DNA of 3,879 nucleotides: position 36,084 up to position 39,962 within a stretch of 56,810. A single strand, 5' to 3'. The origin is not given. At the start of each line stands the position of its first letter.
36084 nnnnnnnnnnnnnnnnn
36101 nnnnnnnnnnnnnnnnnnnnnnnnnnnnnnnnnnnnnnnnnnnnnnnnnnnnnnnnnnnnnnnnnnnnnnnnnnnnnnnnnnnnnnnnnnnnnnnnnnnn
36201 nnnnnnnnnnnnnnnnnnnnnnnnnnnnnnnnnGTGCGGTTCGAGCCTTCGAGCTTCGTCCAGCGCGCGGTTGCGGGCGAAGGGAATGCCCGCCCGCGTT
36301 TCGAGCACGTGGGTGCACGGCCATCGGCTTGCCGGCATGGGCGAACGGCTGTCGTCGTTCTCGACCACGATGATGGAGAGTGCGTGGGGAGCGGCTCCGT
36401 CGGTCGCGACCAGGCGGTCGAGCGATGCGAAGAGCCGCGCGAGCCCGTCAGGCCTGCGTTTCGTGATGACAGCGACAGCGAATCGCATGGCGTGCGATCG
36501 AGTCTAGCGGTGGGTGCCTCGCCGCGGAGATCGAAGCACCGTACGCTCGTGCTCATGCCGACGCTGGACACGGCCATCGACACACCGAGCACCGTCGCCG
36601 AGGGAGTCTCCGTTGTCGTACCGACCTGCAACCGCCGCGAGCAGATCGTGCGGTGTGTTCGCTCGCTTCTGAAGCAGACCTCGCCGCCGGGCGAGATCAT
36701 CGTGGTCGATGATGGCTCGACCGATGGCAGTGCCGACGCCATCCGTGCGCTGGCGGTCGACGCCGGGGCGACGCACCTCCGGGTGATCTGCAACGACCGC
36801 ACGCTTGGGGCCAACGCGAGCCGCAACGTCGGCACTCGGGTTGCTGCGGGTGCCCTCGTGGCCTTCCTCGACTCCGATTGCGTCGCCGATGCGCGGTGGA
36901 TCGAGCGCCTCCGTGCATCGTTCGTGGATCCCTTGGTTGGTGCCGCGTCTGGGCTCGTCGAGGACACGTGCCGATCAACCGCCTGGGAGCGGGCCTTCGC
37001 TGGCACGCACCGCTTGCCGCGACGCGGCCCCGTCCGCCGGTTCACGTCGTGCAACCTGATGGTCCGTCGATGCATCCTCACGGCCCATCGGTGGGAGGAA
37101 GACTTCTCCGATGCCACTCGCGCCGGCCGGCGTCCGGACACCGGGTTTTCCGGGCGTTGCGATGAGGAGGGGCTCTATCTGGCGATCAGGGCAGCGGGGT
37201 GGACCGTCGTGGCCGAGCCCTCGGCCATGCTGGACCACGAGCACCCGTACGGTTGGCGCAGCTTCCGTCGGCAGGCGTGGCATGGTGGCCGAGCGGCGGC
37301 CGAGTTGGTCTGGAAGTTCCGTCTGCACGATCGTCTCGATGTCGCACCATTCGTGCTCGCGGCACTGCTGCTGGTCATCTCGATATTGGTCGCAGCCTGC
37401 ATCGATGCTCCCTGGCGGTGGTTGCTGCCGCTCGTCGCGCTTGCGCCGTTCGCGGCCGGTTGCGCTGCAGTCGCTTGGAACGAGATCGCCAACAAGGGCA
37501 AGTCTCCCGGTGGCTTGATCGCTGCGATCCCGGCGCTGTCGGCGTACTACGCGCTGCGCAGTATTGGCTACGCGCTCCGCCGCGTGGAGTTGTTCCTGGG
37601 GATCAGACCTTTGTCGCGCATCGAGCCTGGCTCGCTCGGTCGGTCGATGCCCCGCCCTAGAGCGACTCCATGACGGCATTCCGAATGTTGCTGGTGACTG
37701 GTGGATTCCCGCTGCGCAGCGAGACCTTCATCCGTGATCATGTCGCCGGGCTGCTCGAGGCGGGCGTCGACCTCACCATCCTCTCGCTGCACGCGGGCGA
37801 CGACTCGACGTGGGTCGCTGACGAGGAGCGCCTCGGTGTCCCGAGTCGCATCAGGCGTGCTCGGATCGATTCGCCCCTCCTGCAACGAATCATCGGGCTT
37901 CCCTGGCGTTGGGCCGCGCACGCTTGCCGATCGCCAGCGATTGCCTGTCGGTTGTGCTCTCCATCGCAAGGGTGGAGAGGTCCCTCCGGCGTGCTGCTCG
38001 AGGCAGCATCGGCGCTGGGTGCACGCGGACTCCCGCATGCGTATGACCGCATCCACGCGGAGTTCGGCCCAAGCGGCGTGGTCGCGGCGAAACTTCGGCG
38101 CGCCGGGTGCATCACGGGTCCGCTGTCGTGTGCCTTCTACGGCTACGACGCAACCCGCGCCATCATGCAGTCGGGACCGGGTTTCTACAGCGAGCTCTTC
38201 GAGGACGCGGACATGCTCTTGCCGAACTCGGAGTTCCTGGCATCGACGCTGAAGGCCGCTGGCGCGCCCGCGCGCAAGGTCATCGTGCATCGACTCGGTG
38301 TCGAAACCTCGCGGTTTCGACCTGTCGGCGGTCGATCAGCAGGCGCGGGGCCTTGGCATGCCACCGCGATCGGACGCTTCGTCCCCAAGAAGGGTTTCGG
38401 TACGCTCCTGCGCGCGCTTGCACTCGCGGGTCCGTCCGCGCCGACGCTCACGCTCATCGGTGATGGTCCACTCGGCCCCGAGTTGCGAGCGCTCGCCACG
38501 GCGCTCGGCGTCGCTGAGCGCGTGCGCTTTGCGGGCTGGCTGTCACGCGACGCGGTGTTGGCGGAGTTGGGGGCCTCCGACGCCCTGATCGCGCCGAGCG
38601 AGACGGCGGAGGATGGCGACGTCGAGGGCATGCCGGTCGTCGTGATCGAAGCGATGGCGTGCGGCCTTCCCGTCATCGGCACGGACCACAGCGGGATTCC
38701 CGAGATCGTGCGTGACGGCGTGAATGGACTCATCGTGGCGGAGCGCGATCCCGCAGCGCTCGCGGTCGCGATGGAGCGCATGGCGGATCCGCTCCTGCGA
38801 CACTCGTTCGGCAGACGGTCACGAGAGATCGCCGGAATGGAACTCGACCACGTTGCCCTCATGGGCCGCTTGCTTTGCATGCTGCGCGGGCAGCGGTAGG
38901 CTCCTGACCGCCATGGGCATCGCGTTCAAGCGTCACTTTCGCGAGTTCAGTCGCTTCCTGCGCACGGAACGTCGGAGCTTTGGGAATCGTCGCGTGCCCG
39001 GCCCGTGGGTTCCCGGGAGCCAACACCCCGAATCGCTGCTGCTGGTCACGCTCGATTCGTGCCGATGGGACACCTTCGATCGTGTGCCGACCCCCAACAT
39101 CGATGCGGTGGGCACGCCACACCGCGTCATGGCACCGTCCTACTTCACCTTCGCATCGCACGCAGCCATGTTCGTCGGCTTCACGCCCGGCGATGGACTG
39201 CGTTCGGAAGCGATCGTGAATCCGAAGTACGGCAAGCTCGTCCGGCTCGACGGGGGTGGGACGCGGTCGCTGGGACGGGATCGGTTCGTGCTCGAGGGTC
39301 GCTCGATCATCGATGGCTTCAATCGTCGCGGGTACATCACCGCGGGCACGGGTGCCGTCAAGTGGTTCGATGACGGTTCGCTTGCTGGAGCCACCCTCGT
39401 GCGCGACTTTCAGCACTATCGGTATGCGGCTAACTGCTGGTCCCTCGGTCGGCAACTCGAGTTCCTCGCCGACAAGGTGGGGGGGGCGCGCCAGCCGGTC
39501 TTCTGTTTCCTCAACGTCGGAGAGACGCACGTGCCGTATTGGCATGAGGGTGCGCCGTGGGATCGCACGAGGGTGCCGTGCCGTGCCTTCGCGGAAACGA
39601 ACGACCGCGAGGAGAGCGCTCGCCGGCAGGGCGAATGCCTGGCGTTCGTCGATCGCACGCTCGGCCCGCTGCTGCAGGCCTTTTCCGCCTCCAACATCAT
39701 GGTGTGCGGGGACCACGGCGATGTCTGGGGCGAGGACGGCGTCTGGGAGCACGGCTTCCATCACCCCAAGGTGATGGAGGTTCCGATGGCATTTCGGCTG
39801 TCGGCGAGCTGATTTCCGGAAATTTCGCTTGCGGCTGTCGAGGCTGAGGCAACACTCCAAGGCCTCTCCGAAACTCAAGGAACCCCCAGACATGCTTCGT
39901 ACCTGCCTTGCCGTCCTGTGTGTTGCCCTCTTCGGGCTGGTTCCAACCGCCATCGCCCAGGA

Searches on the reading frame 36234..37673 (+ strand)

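Call 6: search_protein_families(library=pfam, proteins=[window:36234-37673:+], max_evalue=0.001)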
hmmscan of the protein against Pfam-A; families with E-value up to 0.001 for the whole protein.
window:36234-37673:+ (479 aa): 3 families
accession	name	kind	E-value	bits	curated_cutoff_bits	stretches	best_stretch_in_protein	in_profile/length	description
PF00535.33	Glycos_transf_2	-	9.6e-27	94.4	23.3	1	126-251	1-125/168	Glycosyl transferase family 2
PF13641.12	Glyco_tranf_2_3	-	1.5e-14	55.1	27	1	125-252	3-133/230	Glycosyltransferase like family 2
PF10111.15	Glyco_tranf_2_2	-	4.7e-09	36.6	27.3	1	126-218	1-94/276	Glycosyltransferase like family 2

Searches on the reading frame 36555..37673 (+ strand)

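Call 76: search_protein_families(library=ncbifam, proteins=[window:36555-37673:+], max_evalue=0.001)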
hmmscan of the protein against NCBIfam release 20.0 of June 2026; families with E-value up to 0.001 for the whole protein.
window:36555-37673:+ (372 aa): 24 families
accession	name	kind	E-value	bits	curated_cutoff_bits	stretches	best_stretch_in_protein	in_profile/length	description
TIGR03965.1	mycofact_glyco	equivalog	1.7e-30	106.3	280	1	15-305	73-355/467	mycofactocin biosynthesis glycosyltransferase MftF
NF041875.1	EPS_EpsD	equivalog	5e-19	68.9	370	1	18-118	1-99/325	exopolysaccharide biosynthesis glycosyltransferase EpsD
NF041394.1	GtaseAglG_Halo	equivalog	4.1e-16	59.1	440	1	18-125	3-109/304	glucosyl-dolichyl phosphate glucuronosyltransferase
NF007482.0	PRK10073.1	equivalog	5.9e-16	58.4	423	1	16-115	6-102/334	glycosyltransferase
NF047683.1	TeichurnBiosyTuaG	equivalog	1.6e-15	57.5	400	1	16-111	6-99/252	teichuronic acid biosynthesis protein TuaG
TIGR03937.1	PgaC_IcaA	equivalog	1.9e-13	50.2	422.3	1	11-133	40-161/407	poly-beta-1,6-N-acetyl-D-glucosamine synthase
TIGR04283.1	glyco_like_mftF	equivalog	3.8e-12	46.3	182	1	18-123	1-97/221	TIGR04283 family arsenosugar biosynthesis glycosyltransferase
TIGR04242.1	nodulat_NodC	equivalog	5.3e-11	42.1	550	1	12-144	44-177/395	chitooligosaccharide synthase NodC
NF038302.1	EPS_HpsE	equivalog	5.6e-11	42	300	1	18-135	3-124/307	hormogonium polysaccharide biosynthesis glycosyltransferase HpsE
NF050050.1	ProtGlycPglI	equivalog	6.6e-10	38.8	500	1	18-108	4-93/306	GalNAc(5)-diNAcBac-PP-undecaprenol beta-1,3-glucosyltransferase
NF038299.1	EPS_HpsN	equivalog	1.1e-09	37.7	425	1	18-140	3-124/317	hormogonium polysaccharide biosynthesis glycosyltransferase HpsN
TIGR03469.1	HpnB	hypoth_equivalog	1.8e-09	37.2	379.25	1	17-146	45-182/386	hopene-associated glycosyltransferase HpnB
NF045692.1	OglycostaseCruG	equivalog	1.8e-08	33.7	600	1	5-79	31-102/386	2'-O-glycosyltransferase CruG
TIGR03472.1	HpnI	equivalog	2.9e-08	33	310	1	15-148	40-176/373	bacteriohopanetetrol glucosamine biosynthesis glycosyltransferase HpnI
NF007453.0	PRK10018.1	equivalog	3.2e-08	33.6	382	1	18-108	8-96/280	colanic acid biosynthesis glycosyltransferase WcaA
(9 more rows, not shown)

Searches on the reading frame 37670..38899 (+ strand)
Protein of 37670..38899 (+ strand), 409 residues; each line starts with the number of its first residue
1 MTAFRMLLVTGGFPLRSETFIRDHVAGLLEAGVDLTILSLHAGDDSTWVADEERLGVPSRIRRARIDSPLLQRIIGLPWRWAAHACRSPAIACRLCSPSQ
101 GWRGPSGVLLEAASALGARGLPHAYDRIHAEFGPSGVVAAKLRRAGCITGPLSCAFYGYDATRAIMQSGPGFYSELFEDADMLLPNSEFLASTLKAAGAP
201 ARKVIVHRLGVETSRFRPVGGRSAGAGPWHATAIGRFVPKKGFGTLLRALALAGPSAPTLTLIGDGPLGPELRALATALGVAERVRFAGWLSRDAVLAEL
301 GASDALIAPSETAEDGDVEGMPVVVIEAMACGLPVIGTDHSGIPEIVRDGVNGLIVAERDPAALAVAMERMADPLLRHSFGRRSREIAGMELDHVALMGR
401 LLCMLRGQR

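Call 7: search_protein_families(library=pfam, proteins=[window:37670-38899:+], max_evalue=0.001)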
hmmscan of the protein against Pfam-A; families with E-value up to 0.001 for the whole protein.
window:37670-38899:+ (409 aa): 6 families
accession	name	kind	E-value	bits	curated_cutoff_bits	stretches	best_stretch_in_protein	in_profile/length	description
PF13692.12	Glyco_trans_1_4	-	3.3e-33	115.4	27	1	233-371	6-139/142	Glycosyl transferases group 1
PF00534.26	Glycos_transf_1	-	4.6e-32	111.4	26.4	1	232-385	19-170/172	Glycosyl transferases group 1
PF20706.3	GT4-conflict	-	2.4e-05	23.9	26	1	192-354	159-327/385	Family 4 Glycosyltransferase in conflict systems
PF13439.12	Glyco_transf_4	-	8e-05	23.2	28.5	0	107-215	55-170/170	Glycosyltransferase Family 4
PF13579.12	Glyco_trans_4_4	-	0.00011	23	29.7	1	18-209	4-157/158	Glycosyl transferase 4-like domain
PF13524.12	Glyco_trans_1_2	-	0.00079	19.8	25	0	284-386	28-127/144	Glycosyl transferase-like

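Call 76: search_protein_families(library=ncbifam, proteins=[window:37670-38899:+], max_evalue=0.001)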
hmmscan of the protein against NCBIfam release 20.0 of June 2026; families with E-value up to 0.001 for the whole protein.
window:37670-38899:+ (409 aa): 28 families (the best 25 are shown)
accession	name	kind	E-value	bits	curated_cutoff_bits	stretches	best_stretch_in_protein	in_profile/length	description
TIGR04005.1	wcaL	equivalog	4.1e-49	167.5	537.6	1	12-371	9-367/406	colanic acid biosynthesis glycosyltransferase WcaL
NF041876.1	EPS_EpsE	equivalog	1.6e-27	96.8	400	1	198-386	182-374/389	exopolysaccharide biosynthesis GT4 family glycosyltransferase EpsE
TIGR03088.1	stp2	hypoth_equivalog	3.2e-25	89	409.05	1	198-390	156-355/374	TIGR03088 family PEP-CTERM/XrtA system glycosyltransferase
NF038298.1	EPS_HpsO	equivalog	1.6e-18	66.7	575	1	232-382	205-361/388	hormogonium polysaccharide biosynthesis glycosyltransferase HpsO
TIGR03449.1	mycothiol_MshA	equivalog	3.4e-17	62.4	462.5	1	175-386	160-382/406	D-inositol-3-phosphate glycosyltransferase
TIGR03999.1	thiol_BshA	equivalog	1.1e-16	60.8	273.7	1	259-388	231-353/375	N-acetyl-alpha-D-glucosaminyl L-malate synthase BshA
NF047684.1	TeichurnBiosyTuaC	equivalog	4.5e-15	55.5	550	1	233-371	224-351/391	teichuronic acid biosynthesis protein TuaC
TIGR04063.1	stp3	hypoth_equivalog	2e-14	53.3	442.05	1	180-373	158-359/397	TIGR04063 family PEP-CTERM/XrtA system glycosyltransferase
NF053787.1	GlcN_PG_synth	equivalog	2.5e-14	52.9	480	1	172-390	136-341/361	N-acetylglucosaminyl phosphatidylglycerol synthase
NF007396.0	PRK09922.1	equivalog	3.2e-12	46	385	1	240-356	196-308/361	lipopolysaccharide 1,6-galactosyltransferase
NF041010.1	glycosy_Agl16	equivalog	1.4e-11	43.9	575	1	273-388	224-332/352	glycosylation protein Agl16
NF041879.1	EPS_EpsH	equivalog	5.1e-11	41.9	800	1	201-362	210-365/431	exopolysaccharide biosynthesis glycosyltransferase EpsH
NF050063.1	ProtGlycPglJ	equivalog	9.3e-11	41.5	500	1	233-398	199-356/363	N-acetylgalactosamine-N,N'-diacetylbacillosaminyl-diphospho-undecaprenol 4-alpha-N-acetylgalactosaminyltransferase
NF011726.0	PRK15179.1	equivalog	4.1e-10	38.6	733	1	261-373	552-658/694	Vi polysaccharide biosynthesis protein TviE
NF038011.1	PelF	equivalog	2e-09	37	100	1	197-348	275-423/489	GT4 family glycosyltransferase PelF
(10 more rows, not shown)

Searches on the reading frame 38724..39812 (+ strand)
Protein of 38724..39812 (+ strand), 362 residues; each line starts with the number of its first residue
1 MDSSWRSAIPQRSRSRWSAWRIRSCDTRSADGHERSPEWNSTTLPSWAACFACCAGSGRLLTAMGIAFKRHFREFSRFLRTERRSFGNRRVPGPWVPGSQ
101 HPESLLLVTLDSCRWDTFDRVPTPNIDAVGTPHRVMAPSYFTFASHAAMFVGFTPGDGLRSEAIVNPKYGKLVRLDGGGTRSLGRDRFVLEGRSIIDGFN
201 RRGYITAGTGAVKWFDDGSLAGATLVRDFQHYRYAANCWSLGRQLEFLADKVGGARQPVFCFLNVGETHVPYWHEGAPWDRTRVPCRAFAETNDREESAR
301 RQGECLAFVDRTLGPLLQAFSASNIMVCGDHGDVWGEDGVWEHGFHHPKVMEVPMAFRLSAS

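Call 7: search_protein_families(library=pfam, proteins=[window:38724-39812:+], max_evalue=0.001)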
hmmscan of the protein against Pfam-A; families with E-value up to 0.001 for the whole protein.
window:38724-39812:+ (362 aa): 1 family
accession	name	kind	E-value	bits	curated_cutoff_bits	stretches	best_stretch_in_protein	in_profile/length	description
PF00884.28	Sulfatase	-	0.0009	19.1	25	0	123-347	26-257/301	Sulfatase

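Call 21: search_protein_families(library=pfam, proteins=[window:38913-39812:+], max_evalue=5)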
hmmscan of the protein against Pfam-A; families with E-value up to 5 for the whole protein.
window:38913-39812:+ (299 aa): 2 families
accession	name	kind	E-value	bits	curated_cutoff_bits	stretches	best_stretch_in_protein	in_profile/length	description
PF00884.28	Sulfatase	-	0.0005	19.9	25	1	44-284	5-257/301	Sulfatase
PF01663.27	Phosphodiest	-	0.00074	19.7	23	1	42-94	1-59/342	Type I phosphodiesterase / nucleotide pyrophosphatase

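Call 76: search_protein_families(library=ncbifam, proteins=[window:38913-39812:+], max_evalue=0.001)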
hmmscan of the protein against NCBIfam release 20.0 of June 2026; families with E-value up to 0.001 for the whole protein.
window:38913-39812:+ (299 aa): 1 family
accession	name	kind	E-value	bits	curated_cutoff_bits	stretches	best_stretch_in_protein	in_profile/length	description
NF038075.1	fam_STM4013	hypoth_equivalog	4.8e-34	118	250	1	41-293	9-257/261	STM4013/SEN3800 family hydrolase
